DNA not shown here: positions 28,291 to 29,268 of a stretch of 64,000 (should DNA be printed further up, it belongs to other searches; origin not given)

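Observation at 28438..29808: Partial copy of the island's PrimPol-PriCT module fused to two TM helices and a glycine-zipper domain: candidate membrane-acting sensor/effector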

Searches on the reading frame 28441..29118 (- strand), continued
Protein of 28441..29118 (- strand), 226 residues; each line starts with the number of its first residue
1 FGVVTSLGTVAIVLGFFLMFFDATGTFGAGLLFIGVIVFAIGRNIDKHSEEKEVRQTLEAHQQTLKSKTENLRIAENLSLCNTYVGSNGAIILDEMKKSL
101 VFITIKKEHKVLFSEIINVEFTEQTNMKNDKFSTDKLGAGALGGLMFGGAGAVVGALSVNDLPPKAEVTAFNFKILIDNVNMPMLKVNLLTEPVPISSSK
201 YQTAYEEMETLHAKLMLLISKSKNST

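Call 61: find_homologous_proteins(query=A5, max_evalue=0.00001)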
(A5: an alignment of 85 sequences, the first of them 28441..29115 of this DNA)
Query A5 (85 sequences) (225 aa, profile of the alignment): 148 proteins with E <= 0.00001 among 8000 candidates; the best 120 are listed.
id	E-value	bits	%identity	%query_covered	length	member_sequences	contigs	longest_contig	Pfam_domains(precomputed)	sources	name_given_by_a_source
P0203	2.5e-98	347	22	85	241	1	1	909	PF27000.1,PF09851.15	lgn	-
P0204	3.0e-97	343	20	65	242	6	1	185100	PF27000.1,PF09851.15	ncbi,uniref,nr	ncbi:SHOCT domain-containing protein [Simplicispira lacusdiani]|uniref:SHOCT domain-containing prote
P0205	3.0e-96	340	22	68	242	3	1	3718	PF27000.1,PF09851.15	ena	-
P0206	1.8e-95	337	23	65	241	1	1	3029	PF27000.1,PF09851.15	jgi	jgi:hypothetical protein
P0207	1.9e-95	337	20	70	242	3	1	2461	PF27000.1,PF09851.15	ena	-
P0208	5.5e-95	336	17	31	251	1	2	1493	PF27000.1,PF09851.15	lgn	-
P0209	6.8e-95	336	-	-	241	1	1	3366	PF27000.1,PF09851.15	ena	-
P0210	9.9e-94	332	-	-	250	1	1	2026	PF27000.1,PF09851.15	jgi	-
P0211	1.3e-93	331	-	-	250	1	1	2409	PF27000.1,PF09851.15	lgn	-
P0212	4.7e-93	329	21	93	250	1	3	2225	PF27000.1,PF09851.15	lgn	-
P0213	6.4e-93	329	-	-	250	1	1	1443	PF27000.1,PF09851.15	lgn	-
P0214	6.9e-93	329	18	32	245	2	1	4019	PF27000.1,PF09851.15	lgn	-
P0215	1.3e-92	328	-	-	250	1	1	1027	PF27000.1,PF09851.15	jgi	jgi:hypothetical protein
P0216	1.3e-92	328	-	-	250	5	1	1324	PF27000.1,PF09851.15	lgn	-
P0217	2.8e-92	327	-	-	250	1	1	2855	PF27000.1,PF09851.15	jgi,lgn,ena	-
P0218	4.9e-92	326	22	60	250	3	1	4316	PF27000.1,PF09851.15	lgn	-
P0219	5.6e-92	326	19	87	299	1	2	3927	PF27000.1,PF09851.15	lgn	-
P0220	6.4e-92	326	22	60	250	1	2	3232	PF27000.1,PF09851.15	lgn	-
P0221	6.7e-92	326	20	72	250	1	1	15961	PF27000.1,PF09851.15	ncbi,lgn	-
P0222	7.2e-92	326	23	88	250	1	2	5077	PF27000.1,PF09851.15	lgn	-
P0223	8.8e-92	325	22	70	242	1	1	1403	PF27000.1,PF09851.15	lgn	-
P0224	1.4e-91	325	21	65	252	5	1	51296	PF27000.1,PF09851.15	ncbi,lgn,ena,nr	ncbi:MAG: SHOCT domain-containing protein [Methylomicrobium sp.]|nr:SHOCT domain-containing protein 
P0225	3.6e-91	323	21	60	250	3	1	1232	PF27000.1,PF09851.15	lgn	-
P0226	4.1e-91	323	-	-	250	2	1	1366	PF27000.1,PF09851.15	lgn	-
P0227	1.4e-90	321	22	89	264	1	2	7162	PF27000.1,PF09851.15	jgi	jgi:hypothetical protein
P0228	3.2e-90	320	23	88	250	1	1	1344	PF27000.1,PF09851.15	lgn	-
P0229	3.7e-90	320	24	70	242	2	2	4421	PF27000.1,PF09851.15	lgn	-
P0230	1.6e-89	318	22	54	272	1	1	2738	PF27000.1,PF09851.15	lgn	-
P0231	2.6e-89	317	-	-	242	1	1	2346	PF27000.1,PF09851.15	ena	-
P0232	3.3e-89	317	23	70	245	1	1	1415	PF27000.1,PF09851.15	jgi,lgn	-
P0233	8.8e-89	315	23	85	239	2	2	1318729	PF27000.1,PF09851.15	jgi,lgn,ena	-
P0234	1.2e-88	315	-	-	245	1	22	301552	PF27000.1,PF09851.15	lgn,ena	-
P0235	1.4e-88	315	23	65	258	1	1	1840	PF27000.1,PF09851.15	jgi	jgi:hypothetical protein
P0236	1.6e-88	315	21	72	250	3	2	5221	PF27000.1,PF09851.15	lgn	-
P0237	2.2e-88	314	-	-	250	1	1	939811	PF27000.1,PF09851.15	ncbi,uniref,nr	ncbi:SHOCT domain-containing protein [Undibacterium sp. FT147W]|uniref:SHOCT domain-containing prote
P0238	2.3e-88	314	-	-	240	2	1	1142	PF27000.1,PF09851.15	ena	-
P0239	2.6e-88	314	26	65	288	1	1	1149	PF27000.1,PF09851.15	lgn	-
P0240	6.2e-88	313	23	62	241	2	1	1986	PF27000.1,PF09851.15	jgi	jgi:hypothetical protein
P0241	7.5e-88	312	27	40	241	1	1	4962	PF27000.1,PF09851.15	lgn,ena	-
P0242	8.7e-88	312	26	56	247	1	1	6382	PF27000.1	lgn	-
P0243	1.2e-87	312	23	65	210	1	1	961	PF27000.1,PF09851.15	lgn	-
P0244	1.2e-87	312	23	31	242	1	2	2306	PF27000.1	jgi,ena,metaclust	metaclust:\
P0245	1.3e-87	312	-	-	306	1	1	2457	PF27000.1,PF09851.15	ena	-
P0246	2.3e-87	311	24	65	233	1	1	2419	PF27000.1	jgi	-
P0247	3.6e-87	310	17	31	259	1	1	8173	PF27000.1,PF09851.15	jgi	jgi:preprotein translocase subunit YajC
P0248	1.4e-86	308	-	-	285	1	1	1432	PF27000.1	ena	-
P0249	2.8e-86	307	-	-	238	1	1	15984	PF27000.1,PF09851.15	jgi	jgi:Short C-terminal domain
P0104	2.8e-86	307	18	72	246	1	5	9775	PF27000.1,PF09851.15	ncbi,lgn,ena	-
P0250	7.1e-86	306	22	61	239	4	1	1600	PF27000.1,PF09851.15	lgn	-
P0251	1.1e-85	305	27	46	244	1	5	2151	PF27000.1,PF09851.15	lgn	-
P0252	3.7e-85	304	-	-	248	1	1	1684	PF27000.1,PF09851.15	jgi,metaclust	metaclust:\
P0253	6.7e-85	303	-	-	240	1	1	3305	PF27000.1,PF09851.15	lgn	-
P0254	9.7e-85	302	26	59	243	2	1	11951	PF27000.1,PF09851.15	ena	-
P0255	1.8e-84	301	19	59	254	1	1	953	PF27000.1,PF09851.15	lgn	-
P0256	2.4e-84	301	20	61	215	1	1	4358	PF27000.1,PF09851.15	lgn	-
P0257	2.6e-84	301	23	84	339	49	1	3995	PF27000.1,PF09851.15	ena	-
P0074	6.7e-84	299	23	92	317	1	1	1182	PF27000.1,PF09851.15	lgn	-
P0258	6.9e-84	299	27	31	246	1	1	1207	PF27000.1,PF09851.15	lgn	-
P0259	2.4e-83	298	-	-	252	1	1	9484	PF27000.1,PF09851.15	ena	-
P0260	4.2e-83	297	24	61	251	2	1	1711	PF27000.1,PF09851.15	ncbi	-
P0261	6.0e-83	296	-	-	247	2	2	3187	PF27000.1,PF09851.15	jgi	jgi:hypothetical protein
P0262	1.9e-82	295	21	72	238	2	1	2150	PF27000.1,PF09851.15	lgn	-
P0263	5.0e-82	293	27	58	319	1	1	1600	PF27000.1,PF09851.15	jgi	jgi:hypothetical protein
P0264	1.4e-80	289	-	-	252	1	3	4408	PF27000.1,PF09851.15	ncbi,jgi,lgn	jgi:hypothetical protein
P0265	2.1e-80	288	-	-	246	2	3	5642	PF27000.1,PF09851.15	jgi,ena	-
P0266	2.7e-80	288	22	92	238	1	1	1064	PF27000.1,PF09851.15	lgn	-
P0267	3.8e-80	287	20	31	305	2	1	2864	PF27000.1,PF09851.15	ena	-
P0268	2.8e-79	284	22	75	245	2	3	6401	PF27000.1,PF09851.15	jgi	jgi:hypothetical protein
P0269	1.3e-78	282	-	-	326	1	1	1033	PF01396.25,PF27000.1,PF09851.15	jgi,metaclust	metaclust:\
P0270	1.3e-78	282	22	69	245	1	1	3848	PF27000.1,PF09851.15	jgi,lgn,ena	-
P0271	4.6e-78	280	-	-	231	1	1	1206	PF27000.1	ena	-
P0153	1.0e-77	279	19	91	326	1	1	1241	PF27000.1,PF09851.15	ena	-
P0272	1.9e-77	278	22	64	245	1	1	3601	PF27000.1,PF09851.15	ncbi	-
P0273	3.3e-77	278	26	46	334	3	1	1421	PF27000.1,PF09851.15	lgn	-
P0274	5.7e-77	277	23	97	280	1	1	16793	PF27000.1,PF09851.15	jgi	jgi:Short C-terminal domain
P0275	1.6e-76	275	23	96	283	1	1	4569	PF27000.1,PF09851.15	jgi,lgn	-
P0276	2.0e-76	275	26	36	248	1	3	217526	PF27000.1,PF09851.15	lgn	-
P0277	2.2e-76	275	-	-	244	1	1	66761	PF27000.1,PF09851.15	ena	-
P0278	2.5e-76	275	-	-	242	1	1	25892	PF27000.1,PF09851.15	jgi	jgi:hypothetical protein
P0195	3.0e-76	274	22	97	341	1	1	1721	PF27000.1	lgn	-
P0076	7.5e-76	273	23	75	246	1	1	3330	PF27000.1,PF09851.15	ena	-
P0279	9.6e-76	273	22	63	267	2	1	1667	PF13240.12,PF27000.1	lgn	-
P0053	1.4e-75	272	29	66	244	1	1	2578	PF27000.1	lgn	-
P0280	1.9e-75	272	24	59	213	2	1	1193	PF27000.1,PF09851.15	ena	-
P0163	1.3e-74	269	22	63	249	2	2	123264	PF27000.1,PF09851.15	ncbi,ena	-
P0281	2.4e-74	268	27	40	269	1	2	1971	PF27000.1,PF09851.15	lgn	-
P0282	6.6e-74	267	25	62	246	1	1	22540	PF27000.1,PF09851.15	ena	-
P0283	1.2e-73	266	28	56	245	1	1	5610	PF27000.1,PF09851.15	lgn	-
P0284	2.0e-73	265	21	32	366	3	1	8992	PF27000.1,PF09851.15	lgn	-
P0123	2.7e-73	265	27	60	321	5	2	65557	PF27000.1,PF09851.15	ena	-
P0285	3.2e-73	264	24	68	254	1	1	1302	PF27000.1,PF09851.15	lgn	-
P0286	3.2e-72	261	-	-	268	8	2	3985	PF27000.1,PF09851.15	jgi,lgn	-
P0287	7.4e-72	260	22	63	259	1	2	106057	PF27000.1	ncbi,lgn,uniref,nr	ncbi:MAG: hypothetical protein PHH59_09855 [Methylovulum sp.]|uniref:hypothetical protein n=1 Tax=Me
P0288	5.2e-71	257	25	97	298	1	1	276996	PF27000.1,PF09851.15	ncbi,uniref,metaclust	ncbi:SHOCT domain-containing protein, partial [Anoxybacillus gonensis]|uniref:SHOCT domain-containin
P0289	6.8e-71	257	-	-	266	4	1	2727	PF27000.1,PF09851.15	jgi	-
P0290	9.2e-71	256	27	60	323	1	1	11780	PF27000.1,PF09851.15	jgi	jgi:ribosomal protein L37E/uncharacterized membrane protein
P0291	2.1e-70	255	-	-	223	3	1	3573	PF27000.1,PF09851.15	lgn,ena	-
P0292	5.7e-70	254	22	97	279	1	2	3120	PF27000.1,PF09851.15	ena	-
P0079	1.5e-69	252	21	60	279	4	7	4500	PF27000.1,PF09851.15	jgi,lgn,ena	-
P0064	3.2e-69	251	-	-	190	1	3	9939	PF27000.1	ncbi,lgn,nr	ncbi:MAG: hypothetical protein NC238_18025 [Dehalobacter sp.]|nr:hypothetical protein [Dehalobacter 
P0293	6.0e-68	247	32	12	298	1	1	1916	PF27000.1,PF09851.15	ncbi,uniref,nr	ncbi:SHOCT domain-containing protein [Priestia megaterium]|uniref:SHOCT domain-containing protein n=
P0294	3.2e-67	245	26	87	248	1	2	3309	PF27000.1,PF09851.15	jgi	jgi:hypothetical protein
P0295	7.5e-67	244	-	-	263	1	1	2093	PF27000.1,PF09851.15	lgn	-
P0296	1.2e-66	243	23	65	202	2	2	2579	PF27000.1,PF09851.15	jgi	jgi:hypothetical protein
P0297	3.5e-66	241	23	68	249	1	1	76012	PF27000.1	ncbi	-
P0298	7.8e-66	240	21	99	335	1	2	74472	PF27000.1,PF09851.15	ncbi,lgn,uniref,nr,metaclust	ncbi:SHOCT domain-containing protein [Paenibacillus sp. Soil522]|uniref:SHOCT domain-containing prot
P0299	1.2e-64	236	-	-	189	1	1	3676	PF27000.1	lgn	-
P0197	1.5e-64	236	-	-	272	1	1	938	PF27000.1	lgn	-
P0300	1.6e-64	236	21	97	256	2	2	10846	PF27000.1,PF09851.15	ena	-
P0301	2.4e-63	232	-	-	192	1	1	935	PF27000.1,PF09851.15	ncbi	-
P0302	8.1e-63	230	-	-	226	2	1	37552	PF27000.1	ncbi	-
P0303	3.2e-59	219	27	50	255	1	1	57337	PF27000.1,PF09851.15,PF14471.12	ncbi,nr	ncbi:SHOCT domain-containing protein [Bacillus sp. IITD106]|nr:SHOCT domain-containing protein [Baci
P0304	6.8e-59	218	28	58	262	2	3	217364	PF27000.1,PF09851.15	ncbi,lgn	-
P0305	2.0e-56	209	23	64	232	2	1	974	PF27000.1,PF09851.15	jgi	-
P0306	3.9e-54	202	25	48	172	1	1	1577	PF27000.1,PF09851.15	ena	-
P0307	1.0e-52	197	22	51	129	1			PF27000.1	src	-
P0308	6.5e-52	195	34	22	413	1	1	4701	PF27000.1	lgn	-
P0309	6.9e-52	195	28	73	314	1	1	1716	PF27000.1,PF00542.25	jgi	jgi:ribosomal protein L7/L12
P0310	8.4e-52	194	23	69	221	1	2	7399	PF27000.1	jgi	jgi:hypothetical protein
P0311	1.9e-50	190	34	17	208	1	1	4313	PF27000.1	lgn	-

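Call 62: find_encoding_contigs(protein=P0204, flank=6000, max_places=2)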
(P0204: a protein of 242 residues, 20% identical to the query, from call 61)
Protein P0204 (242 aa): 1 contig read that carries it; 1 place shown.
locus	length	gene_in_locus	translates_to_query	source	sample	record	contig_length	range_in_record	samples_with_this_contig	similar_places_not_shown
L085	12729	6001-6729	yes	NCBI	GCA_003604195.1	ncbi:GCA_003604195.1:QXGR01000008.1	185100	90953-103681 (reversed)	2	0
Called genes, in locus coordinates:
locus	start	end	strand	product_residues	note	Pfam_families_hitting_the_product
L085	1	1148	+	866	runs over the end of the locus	PF02861:Clp_N, PF13191:AAA_16 (weak), PF00004:AAA, PF17871:AAA_lid_9, PF00004:AAA, PF07724:AAA_2, PF07728:AAA_5, PF10431:ClpB_D2-small, +7 more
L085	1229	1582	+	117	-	-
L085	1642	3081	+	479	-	PF00171:Aldedh, PF05893:LuxC (weak)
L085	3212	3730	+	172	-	PF13302:Acetyltransf_3, PF00583:Acetyltransf_1, PF13508:Acetyltransf_7, PF08445:FR47 (faint)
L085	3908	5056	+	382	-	PF05175:MTS, PF06325:PrmA, PF08241:Methyltransf_11 (weak), PF13649:Methyltransf_25 (weak)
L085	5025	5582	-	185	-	-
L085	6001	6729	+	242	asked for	PF27000:PH_gly_zipper, PF09851:SHOCT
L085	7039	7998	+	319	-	PF01207:Dus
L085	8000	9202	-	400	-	PF00909:Ammonium_transp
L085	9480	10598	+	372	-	PF01757:Acyl_transf_3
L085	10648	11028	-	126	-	-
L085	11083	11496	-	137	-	PF14760:Rnk_N, PF01272:GreA_GreB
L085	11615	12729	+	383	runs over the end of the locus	PF04055:Radical_SAM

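Call 63: find_encoding_contigs(protein=P0233, flank=6000, max_places=2)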
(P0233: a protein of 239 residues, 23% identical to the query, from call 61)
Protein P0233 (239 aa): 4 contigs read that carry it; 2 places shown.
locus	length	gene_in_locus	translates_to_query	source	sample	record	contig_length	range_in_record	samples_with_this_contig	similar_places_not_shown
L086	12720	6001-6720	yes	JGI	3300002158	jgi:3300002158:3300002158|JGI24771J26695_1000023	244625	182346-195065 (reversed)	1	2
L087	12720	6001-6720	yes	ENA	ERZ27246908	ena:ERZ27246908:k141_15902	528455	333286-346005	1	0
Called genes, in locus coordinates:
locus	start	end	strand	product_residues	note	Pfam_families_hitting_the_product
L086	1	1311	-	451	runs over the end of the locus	-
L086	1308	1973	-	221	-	PF04542:Sigma70_r2, PF04545:Sigma70_r4, PF08281:Sigma70_r4_2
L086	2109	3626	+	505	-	-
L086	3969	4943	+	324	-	-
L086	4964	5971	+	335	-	-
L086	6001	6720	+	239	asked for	PF27000:PH_gly_zipper, PF09851:SHOCT (weak)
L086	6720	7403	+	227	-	PF01936:NYN (faint), PF18475:PIN7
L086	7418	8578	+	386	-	PF14082:SduA_C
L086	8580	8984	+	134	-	-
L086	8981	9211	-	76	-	-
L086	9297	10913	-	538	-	PF00004:AAA, PF07724:AAA_2 (weak), PF07728:AAA_5 (weak)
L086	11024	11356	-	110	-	-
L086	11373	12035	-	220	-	-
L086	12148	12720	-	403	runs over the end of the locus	PF03895:YadA_anchor (weak)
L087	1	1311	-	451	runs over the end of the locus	-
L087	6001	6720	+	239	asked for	PF27000:PH_gly_zipper, PF09851:SHOCT (weak)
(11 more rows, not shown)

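Call 64: find_encoding_contigs(protein=P0237, flank=6000, max_places=2)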
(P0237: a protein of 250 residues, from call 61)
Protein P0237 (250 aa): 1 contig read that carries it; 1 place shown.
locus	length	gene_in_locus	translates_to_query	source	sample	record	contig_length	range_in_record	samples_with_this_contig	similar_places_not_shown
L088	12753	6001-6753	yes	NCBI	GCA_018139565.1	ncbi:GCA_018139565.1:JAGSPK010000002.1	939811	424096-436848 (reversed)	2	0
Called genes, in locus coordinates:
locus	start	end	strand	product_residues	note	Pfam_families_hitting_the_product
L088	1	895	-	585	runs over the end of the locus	PF08269:dCache_2, PF17200:sCache_2, PF17201:Cache_3-Cache_2, PF00015:MCPsignal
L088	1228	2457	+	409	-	PF00155:Aminotran_1_2, PF00266:Aminotran_5 (weak), PF01041:DegT_DnrJ_EryC1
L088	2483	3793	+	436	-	PF01408:GFO_IDH_MocA (weak), PF03447:NAD_binding_3, PF00742:Homoserine_dh, PF01842:ACT, PF22629:ACT_AHAS_ss (weak)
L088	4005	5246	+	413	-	PF13347:MFS_2, PF07690:MFS_1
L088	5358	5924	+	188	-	-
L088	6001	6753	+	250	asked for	PF27000:PH_gly_zipper, PF09851:SHOCT (weak)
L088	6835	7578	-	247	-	PF05742:TANGO2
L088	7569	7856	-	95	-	PF16290:DUF4936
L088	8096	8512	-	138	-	PF09346:SMI1_KNR4, PF14568:SUKH_6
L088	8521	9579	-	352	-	PF01571:GCV_T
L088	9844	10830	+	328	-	PF02618:YceG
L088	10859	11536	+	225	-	PF02223:Thymidylate_kin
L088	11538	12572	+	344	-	PF13177:DNA_pol3_delta2, PF13191:AAA_16 (weak), PF00004:AAA (faint)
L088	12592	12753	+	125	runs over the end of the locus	PF07238:PilZ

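Call 65: find_encoding_contigs(protein=P0234, flank=6000, max_places=3)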
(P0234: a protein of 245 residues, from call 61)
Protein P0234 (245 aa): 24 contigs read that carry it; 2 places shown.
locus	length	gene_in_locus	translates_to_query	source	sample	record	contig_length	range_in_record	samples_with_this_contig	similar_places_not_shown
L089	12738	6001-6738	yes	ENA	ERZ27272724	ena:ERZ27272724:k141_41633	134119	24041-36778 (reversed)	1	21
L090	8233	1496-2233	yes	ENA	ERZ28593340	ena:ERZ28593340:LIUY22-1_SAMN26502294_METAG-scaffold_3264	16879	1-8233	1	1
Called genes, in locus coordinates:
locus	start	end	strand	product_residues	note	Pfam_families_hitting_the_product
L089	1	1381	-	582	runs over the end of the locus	PF08269:dCache_2, PF17200:sCache_2, PF17201:Cache_3-Cache_2, PF00015:MCPsignal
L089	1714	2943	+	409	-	PF00155:Aminotran_1_2, PF00266:Aminotran_5 (weak), PF01041:DegT_DnrJ_EryC1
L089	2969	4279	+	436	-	PF01408:GFO_IDH_MocA (weak), PF03447:NAD_binding_3, PF00742:Homoserine_dh, PF01842:ACT, PF22629:ACT_AHAS_ss (weak)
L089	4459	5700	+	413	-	PF07690:MFS_1, PF13347:MFS_2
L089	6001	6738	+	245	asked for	PF27000:PH_gly_zipper, PF09851:SHOCT (weak)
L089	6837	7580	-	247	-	PF05742:TANGO2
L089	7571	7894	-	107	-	PF16290:DUF4936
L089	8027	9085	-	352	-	PF01571:GCV_T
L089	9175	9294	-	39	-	-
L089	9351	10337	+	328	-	PF02618:YceG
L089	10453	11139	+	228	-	PF02223:Thymidylate_kin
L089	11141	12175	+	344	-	PF13177:DNA_pol3_delta2, PF13191:AAA_16 (weak), PF00004:AAA (faint), PF09115:DNApol3-delta_C (weak)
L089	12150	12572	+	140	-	PF07238:PilZ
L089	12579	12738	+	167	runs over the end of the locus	PF13302:Acetyltransf_3, PF13420:Acetyltransf_4, PF00583:Acetyltransf_1, PF13508:Acetyltransf_7 (weak)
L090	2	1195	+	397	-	?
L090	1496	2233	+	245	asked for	PF27000:PH_gly_zipper, PF09851:SHOCT (weak)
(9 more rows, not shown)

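Call 84: fold_search(model_id=the predicted structure, library=viral)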
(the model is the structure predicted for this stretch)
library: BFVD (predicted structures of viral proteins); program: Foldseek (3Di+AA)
matches with E <= 10: 503; with E <= 0.001: 6
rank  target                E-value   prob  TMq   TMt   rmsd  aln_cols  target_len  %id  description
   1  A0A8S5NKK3            6.0e-07  1.00  0.42  0.39  12.1       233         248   14  Short C-terminal domain [Siphoviridae sp. ctiJI15]
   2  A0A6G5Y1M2            8.8e-07  1.00  0.48  0.32  17.9       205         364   13  (no name in the UniProt tables at hand)
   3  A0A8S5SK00            8.9e-06  1.00  0.40  0.23  12.4       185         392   18  Short C-terminal domain [Siphoviridae sp. ctFIm6]
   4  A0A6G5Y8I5            2.3e-05  1.00  0.41  0.59   7.8       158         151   18  (no name in the UniProt tables at hand)
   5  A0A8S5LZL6            6.1e-04  1.00  0.40  0.38   3.2       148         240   15  Short C-terminal domain [Caudovirales sp. ct7oE3]
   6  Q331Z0                8.6e-04  0.98  0.24  0.28  13.6       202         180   11  (no name in the UniProt tables at hand)
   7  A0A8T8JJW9            4.2e-02  0.14  0.12  0.13  17.8       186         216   16  (no name in the UniProt tables at hand)
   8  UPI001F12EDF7         7.4e-02  0.80  0.21  0.44   8.7       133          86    8  (no name look-up for this kind of identifier)
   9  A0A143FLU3            7.8e-02  0.66  0.24  0.39  12.9       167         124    9  (no name in the UniProt tables at hand)
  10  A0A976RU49            8.8e-02  0.99  0.28  0.61   6.0       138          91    6  (no name in the UniProt tables at hand)
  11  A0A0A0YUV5            1.4e-01  0.15  0.14  0.21  16.4       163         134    9  Uncharacterized protein [Flavobacterium phage FCL-2]
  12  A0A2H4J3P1            1.4e-01  0.15  0.15  0.15  17.6       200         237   10  SHOCT domain-containing protein [uncultured Caudovirales phage]
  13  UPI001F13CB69         1.5e-01  0.60  0.21  0.40   8.4       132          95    5  (no name look-up for this kind of identifier)
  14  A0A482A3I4            1.7e-01  0.28  0.18  0.21  13.4       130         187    9  RNA-directed RNA polymerase (Fragment) [Redspotted grouper nervous necrosis virus]
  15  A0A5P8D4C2            2.2e-01  0.80  0.24  0.44   5.2       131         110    9  (no name in the UniProt tables at hand)
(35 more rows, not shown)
